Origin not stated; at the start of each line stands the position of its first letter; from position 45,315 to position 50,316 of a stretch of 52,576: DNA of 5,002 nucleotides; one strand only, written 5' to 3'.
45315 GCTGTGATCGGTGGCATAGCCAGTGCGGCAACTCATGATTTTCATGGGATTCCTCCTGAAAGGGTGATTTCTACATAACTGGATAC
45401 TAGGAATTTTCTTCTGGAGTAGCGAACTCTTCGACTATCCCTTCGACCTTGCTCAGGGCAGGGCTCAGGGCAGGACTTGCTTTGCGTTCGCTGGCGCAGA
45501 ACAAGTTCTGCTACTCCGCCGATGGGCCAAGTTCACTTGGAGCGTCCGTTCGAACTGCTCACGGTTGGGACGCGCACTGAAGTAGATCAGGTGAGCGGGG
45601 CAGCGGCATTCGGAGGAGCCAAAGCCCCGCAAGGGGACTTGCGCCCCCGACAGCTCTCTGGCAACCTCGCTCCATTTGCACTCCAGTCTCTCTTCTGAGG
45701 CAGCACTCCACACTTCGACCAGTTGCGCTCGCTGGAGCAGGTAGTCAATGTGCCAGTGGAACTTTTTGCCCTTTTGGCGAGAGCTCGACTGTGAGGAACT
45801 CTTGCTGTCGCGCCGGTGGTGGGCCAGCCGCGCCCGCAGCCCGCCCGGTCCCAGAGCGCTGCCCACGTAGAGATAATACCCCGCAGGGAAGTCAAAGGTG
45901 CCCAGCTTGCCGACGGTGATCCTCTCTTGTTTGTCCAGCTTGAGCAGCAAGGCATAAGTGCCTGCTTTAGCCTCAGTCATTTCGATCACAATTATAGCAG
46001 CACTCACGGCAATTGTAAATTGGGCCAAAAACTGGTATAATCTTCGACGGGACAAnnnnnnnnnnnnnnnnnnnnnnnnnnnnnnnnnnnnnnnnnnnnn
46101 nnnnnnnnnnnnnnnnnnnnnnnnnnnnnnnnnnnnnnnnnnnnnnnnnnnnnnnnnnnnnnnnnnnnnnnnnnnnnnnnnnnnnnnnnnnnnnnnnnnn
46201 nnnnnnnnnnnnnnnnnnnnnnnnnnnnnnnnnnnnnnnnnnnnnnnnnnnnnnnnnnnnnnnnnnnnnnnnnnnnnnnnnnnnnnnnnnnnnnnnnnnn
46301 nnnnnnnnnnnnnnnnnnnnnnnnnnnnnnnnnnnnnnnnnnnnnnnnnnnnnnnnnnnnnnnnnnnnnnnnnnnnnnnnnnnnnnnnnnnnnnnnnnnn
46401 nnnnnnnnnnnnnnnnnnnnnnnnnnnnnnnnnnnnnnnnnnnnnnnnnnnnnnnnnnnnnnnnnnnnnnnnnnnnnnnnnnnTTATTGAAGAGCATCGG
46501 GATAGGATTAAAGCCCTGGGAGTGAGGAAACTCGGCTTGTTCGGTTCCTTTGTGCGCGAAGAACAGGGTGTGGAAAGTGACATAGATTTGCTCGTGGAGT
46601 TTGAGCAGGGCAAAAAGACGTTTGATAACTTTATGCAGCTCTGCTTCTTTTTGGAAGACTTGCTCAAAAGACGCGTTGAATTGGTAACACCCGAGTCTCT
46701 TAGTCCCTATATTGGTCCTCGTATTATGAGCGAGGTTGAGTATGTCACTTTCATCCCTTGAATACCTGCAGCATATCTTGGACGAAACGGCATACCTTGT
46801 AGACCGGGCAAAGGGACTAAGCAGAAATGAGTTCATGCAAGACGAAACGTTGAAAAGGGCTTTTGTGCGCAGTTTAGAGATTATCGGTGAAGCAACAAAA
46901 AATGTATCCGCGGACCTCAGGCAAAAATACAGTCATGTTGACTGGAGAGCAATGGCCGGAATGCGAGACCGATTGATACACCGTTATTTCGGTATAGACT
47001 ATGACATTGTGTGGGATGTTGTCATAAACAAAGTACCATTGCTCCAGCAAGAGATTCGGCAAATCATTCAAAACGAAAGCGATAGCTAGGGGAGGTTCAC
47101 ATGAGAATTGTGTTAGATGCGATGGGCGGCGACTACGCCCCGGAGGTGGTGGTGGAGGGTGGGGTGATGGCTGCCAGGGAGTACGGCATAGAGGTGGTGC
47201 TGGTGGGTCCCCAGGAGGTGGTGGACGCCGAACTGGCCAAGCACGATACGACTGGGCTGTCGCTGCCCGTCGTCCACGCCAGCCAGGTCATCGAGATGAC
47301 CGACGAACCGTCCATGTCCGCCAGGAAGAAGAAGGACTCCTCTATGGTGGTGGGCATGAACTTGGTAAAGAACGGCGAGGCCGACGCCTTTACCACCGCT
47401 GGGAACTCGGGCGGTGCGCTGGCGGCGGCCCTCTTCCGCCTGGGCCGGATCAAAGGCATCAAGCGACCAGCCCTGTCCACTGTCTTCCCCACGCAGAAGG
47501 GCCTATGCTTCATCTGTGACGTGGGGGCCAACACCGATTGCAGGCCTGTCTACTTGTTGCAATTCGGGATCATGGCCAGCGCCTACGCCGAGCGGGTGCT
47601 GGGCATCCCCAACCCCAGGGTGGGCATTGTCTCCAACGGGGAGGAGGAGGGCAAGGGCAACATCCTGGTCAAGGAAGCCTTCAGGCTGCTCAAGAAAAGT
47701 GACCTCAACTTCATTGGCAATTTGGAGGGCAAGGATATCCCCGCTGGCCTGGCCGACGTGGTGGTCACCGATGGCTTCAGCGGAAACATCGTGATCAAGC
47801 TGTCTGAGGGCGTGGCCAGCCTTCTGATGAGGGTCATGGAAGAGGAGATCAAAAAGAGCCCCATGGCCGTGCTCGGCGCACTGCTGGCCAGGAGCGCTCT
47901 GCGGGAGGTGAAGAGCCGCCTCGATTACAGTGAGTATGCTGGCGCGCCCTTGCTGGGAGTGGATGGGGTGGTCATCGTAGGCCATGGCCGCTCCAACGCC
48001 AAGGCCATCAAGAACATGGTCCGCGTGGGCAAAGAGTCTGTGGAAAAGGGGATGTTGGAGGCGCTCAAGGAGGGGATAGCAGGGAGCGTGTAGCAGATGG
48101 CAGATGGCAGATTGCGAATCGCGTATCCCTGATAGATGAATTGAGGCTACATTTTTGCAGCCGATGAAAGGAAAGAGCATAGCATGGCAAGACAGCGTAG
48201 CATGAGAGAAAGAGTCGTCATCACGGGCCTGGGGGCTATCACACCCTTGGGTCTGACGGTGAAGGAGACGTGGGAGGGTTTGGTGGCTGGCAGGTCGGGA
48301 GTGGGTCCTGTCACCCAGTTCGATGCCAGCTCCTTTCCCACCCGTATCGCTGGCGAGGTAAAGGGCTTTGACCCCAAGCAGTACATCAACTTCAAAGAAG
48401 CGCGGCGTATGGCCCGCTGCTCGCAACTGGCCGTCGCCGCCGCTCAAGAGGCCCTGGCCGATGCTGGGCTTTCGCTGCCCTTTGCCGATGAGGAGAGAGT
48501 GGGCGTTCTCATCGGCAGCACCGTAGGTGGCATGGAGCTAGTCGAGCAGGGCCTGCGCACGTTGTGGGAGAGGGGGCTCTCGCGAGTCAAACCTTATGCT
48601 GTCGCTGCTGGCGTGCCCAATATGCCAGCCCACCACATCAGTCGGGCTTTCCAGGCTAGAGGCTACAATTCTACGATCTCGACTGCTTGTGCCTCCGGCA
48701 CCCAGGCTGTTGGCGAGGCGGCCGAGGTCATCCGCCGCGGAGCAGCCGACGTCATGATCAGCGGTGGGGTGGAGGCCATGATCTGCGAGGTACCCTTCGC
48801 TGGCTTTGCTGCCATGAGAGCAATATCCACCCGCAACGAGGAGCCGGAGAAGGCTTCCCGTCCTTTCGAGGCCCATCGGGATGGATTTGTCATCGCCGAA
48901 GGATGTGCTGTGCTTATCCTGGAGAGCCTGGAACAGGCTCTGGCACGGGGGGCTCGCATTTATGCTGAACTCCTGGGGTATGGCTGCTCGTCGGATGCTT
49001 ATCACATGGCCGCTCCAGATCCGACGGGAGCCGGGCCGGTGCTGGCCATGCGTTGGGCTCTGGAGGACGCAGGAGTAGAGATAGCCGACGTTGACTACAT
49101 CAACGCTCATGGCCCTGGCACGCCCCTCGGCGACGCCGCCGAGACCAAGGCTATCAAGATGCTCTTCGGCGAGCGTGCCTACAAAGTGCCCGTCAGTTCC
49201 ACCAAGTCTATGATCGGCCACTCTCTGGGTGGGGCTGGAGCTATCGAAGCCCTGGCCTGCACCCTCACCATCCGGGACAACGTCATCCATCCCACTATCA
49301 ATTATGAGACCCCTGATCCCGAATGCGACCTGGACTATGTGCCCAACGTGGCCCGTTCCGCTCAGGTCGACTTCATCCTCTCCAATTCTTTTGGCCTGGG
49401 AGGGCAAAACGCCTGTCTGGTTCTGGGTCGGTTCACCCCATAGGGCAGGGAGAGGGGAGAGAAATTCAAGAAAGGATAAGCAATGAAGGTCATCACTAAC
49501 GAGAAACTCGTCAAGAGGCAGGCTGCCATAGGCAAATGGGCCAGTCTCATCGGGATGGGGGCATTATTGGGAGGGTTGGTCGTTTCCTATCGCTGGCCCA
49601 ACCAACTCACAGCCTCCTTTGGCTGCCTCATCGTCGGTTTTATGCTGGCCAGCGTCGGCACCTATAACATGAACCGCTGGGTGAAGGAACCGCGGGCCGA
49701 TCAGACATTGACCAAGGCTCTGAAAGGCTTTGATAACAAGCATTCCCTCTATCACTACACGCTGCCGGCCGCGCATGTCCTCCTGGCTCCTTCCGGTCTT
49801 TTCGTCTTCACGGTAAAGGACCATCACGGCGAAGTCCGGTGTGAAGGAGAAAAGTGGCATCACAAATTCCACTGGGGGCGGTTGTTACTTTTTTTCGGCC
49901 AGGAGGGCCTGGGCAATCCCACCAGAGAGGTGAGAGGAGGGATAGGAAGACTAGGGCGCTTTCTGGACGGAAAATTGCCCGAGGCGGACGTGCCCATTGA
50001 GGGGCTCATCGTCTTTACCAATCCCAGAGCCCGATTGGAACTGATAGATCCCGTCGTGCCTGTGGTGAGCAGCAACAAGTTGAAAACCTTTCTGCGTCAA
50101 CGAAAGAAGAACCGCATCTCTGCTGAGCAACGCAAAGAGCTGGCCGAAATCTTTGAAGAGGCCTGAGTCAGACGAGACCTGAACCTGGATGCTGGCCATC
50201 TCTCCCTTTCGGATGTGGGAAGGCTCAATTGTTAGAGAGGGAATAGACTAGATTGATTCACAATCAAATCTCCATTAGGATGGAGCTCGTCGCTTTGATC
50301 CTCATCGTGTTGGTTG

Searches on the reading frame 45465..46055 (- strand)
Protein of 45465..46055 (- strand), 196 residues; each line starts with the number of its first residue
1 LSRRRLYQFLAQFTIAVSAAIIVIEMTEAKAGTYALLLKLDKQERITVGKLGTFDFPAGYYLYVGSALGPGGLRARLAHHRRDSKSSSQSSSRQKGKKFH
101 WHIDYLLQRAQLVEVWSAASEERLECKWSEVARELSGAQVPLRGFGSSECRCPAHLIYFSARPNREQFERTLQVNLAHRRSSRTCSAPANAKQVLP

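Call 73: search_protein_families(library=pfam, proteins=[window:45465-46055:-], max_evalue=0.00001)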
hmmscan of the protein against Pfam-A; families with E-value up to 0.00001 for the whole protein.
window:45465-46055:- (196 aa): 1 family
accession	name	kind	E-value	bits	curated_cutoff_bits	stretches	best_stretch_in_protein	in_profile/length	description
PF01986.22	DUF123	-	3.1e-27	95.3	25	1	54-158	1-95/95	Domain of unknown function DUF123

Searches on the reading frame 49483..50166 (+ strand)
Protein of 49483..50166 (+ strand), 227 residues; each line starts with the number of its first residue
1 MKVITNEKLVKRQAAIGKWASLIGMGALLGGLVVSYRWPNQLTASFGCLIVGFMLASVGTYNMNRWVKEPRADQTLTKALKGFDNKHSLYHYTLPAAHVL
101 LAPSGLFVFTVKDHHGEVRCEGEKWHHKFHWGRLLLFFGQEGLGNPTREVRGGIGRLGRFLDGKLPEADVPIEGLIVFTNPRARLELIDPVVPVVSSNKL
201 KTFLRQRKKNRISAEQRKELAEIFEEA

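Call 73: search_protein_families(library=pfam, proteins=[window:49483-50166:+], max_evalue=0.00001)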
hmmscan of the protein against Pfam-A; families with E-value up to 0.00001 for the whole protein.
window:49483-50166:+ (227 aa): 1 family
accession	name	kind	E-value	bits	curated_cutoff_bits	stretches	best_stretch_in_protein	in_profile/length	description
PF08378.17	NERD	-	1.4e-06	29.2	22.1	1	78-179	11-111/111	Nuclease-related domain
